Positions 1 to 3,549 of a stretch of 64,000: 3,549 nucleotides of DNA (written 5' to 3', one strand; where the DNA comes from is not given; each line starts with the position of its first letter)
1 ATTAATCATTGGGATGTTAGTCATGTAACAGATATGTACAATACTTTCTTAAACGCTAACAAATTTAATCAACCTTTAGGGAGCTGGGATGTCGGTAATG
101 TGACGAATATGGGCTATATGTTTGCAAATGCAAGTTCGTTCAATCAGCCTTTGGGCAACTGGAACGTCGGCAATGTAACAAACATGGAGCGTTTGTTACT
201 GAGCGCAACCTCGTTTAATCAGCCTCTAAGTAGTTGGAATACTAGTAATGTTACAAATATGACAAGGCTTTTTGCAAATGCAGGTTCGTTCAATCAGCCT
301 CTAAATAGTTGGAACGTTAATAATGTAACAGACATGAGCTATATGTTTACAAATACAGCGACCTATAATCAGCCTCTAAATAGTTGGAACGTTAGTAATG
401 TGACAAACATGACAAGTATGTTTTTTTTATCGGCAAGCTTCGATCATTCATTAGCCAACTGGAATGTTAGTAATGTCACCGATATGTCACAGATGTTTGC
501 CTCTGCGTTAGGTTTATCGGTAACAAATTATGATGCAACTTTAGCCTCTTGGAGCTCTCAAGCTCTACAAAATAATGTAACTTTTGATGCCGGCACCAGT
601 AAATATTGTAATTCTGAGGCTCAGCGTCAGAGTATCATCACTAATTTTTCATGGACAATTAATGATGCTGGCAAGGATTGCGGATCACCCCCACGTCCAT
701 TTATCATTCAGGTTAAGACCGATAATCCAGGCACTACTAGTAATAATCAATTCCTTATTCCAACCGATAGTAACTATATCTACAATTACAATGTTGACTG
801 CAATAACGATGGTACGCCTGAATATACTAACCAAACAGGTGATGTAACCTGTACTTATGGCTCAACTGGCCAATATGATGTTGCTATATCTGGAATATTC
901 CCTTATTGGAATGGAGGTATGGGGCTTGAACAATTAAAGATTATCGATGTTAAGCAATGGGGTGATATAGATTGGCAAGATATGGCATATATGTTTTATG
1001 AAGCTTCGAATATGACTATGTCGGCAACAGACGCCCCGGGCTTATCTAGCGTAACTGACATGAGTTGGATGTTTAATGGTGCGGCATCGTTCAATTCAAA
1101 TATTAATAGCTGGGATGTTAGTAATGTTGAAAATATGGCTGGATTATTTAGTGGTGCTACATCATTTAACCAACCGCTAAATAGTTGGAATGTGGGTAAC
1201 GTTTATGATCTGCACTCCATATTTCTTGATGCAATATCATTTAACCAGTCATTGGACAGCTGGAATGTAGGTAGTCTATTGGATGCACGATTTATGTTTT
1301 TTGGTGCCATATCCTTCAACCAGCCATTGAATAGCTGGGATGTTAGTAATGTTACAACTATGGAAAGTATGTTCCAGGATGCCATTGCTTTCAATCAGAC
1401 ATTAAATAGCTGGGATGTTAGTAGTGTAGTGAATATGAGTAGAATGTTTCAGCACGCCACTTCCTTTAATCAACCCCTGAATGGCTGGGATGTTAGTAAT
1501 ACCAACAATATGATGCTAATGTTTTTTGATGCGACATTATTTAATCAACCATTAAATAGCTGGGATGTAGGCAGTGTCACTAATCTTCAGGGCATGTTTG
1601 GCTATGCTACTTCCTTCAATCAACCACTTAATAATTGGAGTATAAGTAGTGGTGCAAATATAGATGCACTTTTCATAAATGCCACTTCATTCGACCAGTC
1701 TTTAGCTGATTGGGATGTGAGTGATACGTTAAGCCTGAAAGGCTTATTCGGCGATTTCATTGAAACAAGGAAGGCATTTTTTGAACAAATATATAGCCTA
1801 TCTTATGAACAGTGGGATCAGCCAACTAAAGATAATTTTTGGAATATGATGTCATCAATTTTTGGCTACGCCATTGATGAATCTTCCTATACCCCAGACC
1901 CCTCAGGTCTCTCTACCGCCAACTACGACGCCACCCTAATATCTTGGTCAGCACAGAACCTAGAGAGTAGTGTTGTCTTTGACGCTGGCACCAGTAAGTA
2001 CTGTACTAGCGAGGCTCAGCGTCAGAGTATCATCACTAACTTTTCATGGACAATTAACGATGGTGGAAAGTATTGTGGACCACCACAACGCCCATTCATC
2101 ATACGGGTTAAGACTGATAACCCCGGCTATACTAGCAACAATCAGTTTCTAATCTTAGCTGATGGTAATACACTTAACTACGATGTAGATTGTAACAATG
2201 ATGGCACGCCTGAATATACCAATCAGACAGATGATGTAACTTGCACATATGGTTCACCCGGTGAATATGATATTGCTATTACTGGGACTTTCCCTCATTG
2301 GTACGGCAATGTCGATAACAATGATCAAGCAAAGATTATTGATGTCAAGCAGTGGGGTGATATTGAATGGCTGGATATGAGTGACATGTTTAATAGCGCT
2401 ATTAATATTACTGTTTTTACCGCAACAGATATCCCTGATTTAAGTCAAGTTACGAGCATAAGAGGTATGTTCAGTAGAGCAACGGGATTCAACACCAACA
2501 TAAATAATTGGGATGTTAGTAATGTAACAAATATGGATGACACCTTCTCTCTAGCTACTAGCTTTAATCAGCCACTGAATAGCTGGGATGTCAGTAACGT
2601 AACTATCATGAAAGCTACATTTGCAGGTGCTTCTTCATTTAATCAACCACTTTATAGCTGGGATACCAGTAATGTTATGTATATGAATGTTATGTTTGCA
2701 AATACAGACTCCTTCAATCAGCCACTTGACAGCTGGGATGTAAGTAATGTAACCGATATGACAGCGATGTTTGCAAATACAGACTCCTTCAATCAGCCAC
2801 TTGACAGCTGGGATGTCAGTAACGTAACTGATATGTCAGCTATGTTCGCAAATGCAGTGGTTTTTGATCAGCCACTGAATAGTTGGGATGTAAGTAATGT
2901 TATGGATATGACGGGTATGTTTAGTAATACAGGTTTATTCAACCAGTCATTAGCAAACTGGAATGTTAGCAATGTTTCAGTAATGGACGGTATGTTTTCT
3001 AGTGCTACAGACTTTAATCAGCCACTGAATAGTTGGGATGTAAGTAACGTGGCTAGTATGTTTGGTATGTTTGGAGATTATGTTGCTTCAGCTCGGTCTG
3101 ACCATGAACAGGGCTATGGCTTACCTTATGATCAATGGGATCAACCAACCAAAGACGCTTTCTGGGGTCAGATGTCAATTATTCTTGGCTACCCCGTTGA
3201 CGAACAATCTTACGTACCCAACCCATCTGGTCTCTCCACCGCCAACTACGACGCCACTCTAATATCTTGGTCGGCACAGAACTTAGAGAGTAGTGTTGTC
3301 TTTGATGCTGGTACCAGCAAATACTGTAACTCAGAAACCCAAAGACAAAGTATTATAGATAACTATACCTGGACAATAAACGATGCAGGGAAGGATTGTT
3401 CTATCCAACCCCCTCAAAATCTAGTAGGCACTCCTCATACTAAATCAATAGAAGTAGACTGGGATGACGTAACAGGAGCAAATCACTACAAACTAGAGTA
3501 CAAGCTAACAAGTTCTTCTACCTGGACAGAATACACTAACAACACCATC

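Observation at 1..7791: Adhesin-sized ectodomain and a histidine kinase in a single >2,590-aa ORF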

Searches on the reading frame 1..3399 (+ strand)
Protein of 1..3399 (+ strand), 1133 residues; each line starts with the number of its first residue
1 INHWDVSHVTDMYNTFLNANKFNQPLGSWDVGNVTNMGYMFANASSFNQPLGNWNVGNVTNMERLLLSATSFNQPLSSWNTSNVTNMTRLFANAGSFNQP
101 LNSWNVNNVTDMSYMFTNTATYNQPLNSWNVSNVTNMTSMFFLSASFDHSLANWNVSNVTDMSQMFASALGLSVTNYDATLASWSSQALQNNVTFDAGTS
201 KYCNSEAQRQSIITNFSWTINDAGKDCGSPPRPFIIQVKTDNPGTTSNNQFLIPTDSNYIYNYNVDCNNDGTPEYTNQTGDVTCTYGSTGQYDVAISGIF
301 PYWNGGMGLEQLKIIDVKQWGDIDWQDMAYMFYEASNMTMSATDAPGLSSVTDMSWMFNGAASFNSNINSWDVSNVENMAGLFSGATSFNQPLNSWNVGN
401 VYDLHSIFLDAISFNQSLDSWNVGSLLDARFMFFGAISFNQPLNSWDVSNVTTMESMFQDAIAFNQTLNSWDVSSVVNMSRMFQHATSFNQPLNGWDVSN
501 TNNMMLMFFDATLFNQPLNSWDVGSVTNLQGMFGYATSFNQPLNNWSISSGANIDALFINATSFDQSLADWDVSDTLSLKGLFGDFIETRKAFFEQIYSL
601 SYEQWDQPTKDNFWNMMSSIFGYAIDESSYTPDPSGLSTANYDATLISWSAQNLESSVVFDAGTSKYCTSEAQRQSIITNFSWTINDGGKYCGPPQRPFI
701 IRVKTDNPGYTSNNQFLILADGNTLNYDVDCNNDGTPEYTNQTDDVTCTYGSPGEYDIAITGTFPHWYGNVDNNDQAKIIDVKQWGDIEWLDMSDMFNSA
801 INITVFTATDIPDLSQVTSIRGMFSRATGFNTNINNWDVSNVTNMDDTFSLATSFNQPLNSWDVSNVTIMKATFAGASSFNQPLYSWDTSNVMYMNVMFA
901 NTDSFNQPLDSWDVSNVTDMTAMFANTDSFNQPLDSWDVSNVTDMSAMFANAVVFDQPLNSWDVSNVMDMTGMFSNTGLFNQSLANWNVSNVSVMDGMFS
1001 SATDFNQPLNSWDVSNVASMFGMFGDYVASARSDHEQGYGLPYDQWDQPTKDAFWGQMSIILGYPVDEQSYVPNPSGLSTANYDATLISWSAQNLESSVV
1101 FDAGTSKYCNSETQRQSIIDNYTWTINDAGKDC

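Call 38: search_protein_families(library=ncbifam, proteins=[window:1-3399:+], max_evalue=0.01)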
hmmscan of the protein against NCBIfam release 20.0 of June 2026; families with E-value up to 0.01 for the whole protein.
window:1-3399:+ (1133 aa): 2 families
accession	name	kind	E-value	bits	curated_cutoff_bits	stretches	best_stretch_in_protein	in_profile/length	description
NF045896.1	Mbov_0838_LP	exception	8e-133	443.5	500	10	400-493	271-364/433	Mbov_0838 family PARCEL repeat surface lipoprotein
TIGR02167.2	Liste_lipo_26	repeat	5.2e-66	217.6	30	11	40-63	1-25/26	PARCEL repeat-containing surface protein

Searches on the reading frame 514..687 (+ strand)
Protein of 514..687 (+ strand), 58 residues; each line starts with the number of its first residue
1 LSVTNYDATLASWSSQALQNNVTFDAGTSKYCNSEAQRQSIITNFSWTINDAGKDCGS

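Call 76: search_protein_families(library=pfam, proteins=[window:514-687:+], max_evalue=10)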
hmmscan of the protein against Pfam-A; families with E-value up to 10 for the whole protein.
window:514-687:+ (58 aa): 1 family
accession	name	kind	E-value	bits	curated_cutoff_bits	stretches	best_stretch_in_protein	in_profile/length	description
PF19253.4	DUF5900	-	0.043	14.6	27.2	1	4-51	3-49/101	Family of unknown function (DUF5900)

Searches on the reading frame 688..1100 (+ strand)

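Call 76: search_protein_families(library=pfam, proteins=[window:688-1100:+], max_evalue=10)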
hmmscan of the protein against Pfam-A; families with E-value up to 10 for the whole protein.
window:688-1100:+ (137 aa): 3 families
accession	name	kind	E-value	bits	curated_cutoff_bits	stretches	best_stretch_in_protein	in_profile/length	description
PF03382.20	DUF285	-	6.2e-06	26.4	25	1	87-136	16-64/120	Mycoplasma protein of unknown function, DUF285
PF00801.26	PKD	-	0.02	15.3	23.5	1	28-67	28-63/80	PKD domain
PF21945.1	MT-RNR1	-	0.11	13.1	27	1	96-104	3-11/16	Mitochondrial-derived peptide MOTS-c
